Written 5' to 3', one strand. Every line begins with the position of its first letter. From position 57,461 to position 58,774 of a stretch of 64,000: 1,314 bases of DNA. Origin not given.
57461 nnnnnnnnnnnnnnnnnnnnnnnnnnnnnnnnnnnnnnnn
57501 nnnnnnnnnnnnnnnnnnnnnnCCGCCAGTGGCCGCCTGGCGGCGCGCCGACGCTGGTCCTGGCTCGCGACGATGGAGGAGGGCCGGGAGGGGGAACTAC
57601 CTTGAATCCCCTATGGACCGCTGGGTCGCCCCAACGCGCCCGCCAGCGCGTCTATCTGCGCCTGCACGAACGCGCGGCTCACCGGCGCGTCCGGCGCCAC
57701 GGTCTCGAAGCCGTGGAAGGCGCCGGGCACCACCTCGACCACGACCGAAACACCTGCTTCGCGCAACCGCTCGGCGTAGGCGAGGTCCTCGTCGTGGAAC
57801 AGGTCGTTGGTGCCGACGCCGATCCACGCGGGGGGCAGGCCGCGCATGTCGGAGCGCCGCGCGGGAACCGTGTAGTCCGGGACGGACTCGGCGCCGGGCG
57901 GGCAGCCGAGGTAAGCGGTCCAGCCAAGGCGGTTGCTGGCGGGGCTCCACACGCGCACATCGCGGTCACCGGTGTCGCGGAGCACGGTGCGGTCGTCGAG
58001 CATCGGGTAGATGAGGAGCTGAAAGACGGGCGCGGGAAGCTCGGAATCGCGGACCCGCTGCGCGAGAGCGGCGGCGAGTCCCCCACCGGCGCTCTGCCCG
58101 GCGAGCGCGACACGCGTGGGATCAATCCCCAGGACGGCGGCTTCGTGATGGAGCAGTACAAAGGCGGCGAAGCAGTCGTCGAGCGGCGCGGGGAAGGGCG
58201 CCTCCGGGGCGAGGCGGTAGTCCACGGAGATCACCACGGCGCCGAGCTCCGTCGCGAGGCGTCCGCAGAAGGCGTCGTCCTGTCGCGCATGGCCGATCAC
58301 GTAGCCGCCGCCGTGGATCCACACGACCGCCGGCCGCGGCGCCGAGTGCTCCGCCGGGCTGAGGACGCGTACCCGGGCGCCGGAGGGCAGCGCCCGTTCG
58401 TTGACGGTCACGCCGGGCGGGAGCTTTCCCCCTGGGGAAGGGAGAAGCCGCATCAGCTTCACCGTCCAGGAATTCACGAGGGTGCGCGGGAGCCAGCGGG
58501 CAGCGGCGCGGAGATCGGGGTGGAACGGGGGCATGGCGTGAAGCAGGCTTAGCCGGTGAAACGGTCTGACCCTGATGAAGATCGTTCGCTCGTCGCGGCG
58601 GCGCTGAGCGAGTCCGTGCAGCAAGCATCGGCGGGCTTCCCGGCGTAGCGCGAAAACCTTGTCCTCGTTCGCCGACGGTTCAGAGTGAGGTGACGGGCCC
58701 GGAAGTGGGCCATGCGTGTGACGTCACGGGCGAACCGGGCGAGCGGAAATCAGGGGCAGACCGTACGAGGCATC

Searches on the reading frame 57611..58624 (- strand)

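Call 3: search_protein_families(library=pfam, proteins=[window:57611-58624:-], max_evalue=0.1)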
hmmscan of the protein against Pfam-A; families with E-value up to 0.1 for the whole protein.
window:57611-58624:- (337 aa): 7 families
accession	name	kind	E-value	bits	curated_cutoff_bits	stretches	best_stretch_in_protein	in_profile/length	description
PF07859.19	Abhydrolase_3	-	1.5e-64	218.1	25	1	100-307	1-209/210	alpha/beta hydrolase fold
PF20434.5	BD-FAE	-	1.4e-22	80.7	26.8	1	88-196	4-115/215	BD-FAE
PF00135.34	COesterase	-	9.5e-12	45.1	27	1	87-188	90-201/515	Carboxylesterase family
PF00326.27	Peptidase_S9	-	0.013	15.4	22.6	0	149-189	46-83/213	Prolyl oligopeptidase family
PF01738.24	DLH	-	0.015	15.3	21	0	265-312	145-194/217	Dienelactone hydrolase family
PF05448.18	AXE1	-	0.067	12.4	21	0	166-192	172-198/321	Acetyl xylan esterase (AXE1)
PF10503.15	Esterase_PHB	-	0.072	12.8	23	0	163-191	90-118/219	Esterase PHB depolymerase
